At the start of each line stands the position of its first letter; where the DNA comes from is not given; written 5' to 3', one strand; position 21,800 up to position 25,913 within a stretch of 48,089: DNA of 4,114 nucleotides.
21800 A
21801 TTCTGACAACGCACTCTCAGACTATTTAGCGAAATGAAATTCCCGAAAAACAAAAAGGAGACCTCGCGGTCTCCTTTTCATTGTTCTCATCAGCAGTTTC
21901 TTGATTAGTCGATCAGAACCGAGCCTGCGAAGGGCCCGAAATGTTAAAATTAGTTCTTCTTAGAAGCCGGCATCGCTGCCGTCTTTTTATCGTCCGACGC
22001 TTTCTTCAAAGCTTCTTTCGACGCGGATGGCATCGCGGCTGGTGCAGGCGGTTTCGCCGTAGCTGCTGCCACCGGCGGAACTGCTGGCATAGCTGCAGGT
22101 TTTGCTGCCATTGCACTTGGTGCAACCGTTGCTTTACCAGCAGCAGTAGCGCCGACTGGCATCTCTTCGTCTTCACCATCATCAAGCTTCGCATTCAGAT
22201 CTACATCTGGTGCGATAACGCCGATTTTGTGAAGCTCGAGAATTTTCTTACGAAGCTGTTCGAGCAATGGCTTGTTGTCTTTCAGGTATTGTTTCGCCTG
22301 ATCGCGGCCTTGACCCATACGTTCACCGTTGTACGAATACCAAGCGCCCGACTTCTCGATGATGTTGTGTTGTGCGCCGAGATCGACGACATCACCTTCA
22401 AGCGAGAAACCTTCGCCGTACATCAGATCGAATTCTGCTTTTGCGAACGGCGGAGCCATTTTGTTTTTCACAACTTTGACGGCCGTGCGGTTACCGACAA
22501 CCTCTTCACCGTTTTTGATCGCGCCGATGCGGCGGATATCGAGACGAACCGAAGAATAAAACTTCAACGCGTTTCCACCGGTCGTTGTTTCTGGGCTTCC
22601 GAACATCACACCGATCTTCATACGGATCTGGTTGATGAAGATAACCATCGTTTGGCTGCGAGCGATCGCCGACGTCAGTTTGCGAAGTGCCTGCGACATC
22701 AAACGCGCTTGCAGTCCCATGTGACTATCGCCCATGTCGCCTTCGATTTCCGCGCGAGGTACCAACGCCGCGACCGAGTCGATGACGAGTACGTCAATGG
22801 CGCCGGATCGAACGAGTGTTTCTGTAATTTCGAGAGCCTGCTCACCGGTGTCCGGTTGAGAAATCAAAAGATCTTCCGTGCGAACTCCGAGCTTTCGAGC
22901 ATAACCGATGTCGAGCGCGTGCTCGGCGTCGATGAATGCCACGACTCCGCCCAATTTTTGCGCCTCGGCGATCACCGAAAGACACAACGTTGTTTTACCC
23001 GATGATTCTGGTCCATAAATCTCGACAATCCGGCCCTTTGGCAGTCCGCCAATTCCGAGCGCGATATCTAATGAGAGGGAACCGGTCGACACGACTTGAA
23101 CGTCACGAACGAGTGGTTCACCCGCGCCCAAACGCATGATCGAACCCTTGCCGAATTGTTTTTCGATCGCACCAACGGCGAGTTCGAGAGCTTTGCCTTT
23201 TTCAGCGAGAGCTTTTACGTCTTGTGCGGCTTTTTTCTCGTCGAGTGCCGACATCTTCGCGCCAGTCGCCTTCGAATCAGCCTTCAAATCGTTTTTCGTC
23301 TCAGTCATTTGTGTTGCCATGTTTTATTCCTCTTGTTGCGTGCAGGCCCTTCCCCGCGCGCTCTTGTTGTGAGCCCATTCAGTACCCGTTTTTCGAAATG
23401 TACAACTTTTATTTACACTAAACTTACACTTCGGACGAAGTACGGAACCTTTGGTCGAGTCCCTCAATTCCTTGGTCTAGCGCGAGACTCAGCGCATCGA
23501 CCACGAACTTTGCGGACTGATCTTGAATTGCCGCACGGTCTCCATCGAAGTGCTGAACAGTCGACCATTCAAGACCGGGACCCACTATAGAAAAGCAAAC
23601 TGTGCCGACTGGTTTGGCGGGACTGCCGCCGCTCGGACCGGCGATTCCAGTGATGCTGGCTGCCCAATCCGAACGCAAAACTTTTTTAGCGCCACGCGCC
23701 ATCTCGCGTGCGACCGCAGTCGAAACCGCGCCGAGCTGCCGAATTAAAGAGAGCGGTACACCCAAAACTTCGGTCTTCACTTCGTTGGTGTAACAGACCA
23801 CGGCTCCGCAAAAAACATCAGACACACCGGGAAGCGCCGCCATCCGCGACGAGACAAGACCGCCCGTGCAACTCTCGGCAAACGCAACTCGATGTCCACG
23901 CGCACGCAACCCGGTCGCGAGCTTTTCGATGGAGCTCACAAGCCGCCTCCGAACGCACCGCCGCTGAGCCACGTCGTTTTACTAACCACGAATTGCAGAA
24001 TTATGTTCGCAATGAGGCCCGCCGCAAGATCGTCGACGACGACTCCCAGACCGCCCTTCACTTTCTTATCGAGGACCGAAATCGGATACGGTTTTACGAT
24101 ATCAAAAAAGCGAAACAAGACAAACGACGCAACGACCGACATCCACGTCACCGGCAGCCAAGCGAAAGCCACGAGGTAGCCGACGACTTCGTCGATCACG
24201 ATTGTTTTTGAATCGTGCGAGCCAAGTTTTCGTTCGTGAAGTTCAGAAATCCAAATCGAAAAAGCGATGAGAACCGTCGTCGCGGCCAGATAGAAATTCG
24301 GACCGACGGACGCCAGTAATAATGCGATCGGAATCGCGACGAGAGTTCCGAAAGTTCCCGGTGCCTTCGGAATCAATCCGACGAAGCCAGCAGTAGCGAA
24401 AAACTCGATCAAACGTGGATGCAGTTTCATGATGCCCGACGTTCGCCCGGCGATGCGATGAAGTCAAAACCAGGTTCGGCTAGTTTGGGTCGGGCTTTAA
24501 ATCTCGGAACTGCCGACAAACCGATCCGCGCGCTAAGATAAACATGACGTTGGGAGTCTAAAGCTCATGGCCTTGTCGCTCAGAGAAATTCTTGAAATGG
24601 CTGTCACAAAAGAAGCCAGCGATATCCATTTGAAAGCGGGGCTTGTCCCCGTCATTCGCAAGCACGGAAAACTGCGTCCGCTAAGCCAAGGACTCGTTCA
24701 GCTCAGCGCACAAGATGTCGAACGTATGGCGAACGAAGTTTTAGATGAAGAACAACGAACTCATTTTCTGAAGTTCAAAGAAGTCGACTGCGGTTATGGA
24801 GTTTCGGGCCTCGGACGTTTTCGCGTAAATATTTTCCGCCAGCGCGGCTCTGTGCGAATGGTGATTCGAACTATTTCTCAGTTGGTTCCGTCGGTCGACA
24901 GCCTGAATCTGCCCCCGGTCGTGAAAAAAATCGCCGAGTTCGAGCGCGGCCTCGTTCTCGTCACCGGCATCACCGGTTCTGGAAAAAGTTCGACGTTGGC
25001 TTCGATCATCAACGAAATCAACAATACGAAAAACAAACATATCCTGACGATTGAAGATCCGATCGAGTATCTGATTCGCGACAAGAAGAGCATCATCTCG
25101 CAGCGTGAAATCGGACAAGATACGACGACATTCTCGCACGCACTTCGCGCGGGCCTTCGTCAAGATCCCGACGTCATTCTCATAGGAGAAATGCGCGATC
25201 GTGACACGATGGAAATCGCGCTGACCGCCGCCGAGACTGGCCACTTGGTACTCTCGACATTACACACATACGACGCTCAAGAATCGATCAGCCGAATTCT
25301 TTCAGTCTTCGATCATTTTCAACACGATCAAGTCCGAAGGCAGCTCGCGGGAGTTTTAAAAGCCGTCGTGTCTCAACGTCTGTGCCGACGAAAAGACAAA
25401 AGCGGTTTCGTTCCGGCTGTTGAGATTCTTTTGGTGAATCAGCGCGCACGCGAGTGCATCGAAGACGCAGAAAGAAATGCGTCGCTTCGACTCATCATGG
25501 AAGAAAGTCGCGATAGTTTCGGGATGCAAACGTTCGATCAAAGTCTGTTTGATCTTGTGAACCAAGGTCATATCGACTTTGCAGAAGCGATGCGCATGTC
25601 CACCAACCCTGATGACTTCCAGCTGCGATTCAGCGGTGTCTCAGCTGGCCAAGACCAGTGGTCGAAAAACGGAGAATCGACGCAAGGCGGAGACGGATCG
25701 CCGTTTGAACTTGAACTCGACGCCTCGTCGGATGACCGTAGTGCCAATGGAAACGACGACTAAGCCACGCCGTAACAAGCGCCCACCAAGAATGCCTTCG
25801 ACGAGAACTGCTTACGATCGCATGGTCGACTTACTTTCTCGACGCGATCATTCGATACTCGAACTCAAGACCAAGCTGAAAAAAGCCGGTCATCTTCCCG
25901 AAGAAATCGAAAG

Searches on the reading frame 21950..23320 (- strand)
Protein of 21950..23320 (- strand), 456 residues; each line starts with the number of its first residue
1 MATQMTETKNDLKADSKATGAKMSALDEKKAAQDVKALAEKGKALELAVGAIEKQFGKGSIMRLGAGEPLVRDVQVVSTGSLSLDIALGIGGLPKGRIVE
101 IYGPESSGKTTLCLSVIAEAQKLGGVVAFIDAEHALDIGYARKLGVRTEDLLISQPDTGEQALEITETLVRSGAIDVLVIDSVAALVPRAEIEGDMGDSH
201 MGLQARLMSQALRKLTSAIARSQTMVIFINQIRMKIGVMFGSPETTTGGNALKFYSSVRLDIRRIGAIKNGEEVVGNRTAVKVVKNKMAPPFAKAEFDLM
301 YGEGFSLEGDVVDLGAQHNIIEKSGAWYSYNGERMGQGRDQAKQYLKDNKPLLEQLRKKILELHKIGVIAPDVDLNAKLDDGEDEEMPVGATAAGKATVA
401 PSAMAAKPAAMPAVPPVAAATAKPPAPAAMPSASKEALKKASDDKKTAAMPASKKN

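Call 8: search_protein_families(library=pfam, proteins=[window:21950-23320:-], max_evalue=0.001)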
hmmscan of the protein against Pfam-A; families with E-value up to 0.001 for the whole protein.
window:21950-23320:- (456 aa): 6 families
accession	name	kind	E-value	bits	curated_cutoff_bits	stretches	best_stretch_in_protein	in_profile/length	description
PF00154.27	RecA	-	1.5e-139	464.3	27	1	43-306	1-262/262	recA bacterial DNA recombination protein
PF21096.2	RecA_C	-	5.8e-24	84.4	27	1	309-363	1-55/57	RecA C-terminal domain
PF08423.17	Rad51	-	5.8e-09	36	22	1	74-264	5-211/244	Rad51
PF01637.24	ATPase_2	-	2.8e-06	27.7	33.2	1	97-230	21-117/225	ATPase domain predominantly from Archaea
PF06745.19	ATPase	-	7.8e-05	22.6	26.6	1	78-151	2-77/231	KaiC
PF13479.12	AAA_24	-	0.00067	20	27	0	99-188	5-78/195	AAA domain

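Call 72: list_cluster_members(proteins=[window:21950-23320:-, window:26341-29055:+, P0086, P0093, P0110, P0102, P0082, P0089, P0098, P0113])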
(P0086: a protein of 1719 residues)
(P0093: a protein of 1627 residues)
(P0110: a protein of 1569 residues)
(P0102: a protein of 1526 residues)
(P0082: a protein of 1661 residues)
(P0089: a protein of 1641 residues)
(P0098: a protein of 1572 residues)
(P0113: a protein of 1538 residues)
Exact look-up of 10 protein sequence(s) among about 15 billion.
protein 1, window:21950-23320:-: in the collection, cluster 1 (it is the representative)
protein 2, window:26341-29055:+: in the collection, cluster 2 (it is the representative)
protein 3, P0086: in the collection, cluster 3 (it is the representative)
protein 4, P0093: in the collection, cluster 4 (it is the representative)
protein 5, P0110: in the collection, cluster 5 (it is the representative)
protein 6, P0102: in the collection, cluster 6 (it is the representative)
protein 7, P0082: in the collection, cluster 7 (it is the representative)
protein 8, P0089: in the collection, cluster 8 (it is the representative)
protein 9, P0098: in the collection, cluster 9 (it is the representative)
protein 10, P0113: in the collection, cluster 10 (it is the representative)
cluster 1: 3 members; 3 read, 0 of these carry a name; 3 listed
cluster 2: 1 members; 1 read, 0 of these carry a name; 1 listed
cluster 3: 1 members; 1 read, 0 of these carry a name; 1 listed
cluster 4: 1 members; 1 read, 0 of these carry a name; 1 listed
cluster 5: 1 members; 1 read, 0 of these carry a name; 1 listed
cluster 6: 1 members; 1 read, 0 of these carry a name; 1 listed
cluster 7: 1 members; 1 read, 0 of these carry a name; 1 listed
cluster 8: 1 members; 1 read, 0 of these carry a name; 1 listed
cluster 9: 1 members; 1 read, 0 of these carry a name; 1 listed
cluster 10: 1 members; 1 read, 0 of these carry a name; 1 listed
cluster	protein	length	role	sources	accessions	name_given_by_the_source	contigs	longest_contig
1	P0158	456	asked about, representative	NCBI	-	-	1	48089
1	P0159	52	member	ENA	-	-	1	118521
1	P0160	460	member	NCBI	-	-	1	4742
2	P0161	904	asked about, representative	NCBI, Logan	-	-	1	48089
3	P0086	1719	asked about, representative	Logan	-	-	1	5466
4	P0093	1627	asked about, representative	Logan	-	-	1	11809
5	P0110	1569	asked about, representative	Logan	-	-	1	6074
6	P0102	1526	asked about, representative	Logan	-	-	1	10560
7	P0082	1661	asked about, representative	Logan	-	-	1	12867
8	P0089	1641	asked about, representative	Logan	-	-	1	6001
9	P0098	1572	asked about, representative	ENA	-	-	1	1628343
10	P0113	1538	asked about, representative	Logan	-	-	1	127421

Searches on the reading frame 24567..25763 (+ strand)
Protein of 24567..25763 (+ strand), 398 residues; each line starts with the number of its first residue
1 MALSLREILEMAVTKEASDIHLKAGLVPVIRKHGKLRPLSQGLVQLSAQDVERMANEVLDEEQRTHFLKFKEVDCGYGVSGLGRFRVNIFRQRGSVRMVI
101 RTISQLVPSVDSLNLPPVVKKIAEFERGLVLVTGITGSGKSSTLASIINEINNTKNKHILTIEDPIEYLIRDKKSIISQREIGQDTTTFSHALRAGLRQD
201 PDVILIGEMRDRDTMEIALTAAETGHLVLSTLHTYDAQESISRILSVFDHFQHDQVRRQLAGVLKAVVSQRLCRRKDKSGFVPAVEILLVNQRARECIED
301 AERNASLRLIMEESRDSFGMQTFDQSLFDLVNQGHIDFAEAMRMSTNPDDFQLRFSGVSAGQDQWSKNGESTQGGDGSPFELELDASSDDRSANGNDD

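Call 8: search_protein_families(library=pfam, proteins=[window:24567-25763:+], max_evalue=0.001)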
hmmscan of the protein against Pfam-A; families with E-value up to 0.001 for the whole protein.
window:24567-25763:+ (398 aa): 3 families
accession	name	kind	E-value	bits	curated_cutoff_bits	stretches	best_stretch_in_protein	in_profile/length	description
PF00437.27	T2SSE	-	6e-47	160.5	24.9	1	7-279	14-284/370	Type II/IV secretion system protein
PF01935.23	DUF87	-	0.00017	22.2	23.2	1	131-160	27-56/220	Helicase HerA, central domain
PF13191.12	AAA_16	-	0.00083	20.3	32.6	0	121-253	18-143/167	AAA ATPase domain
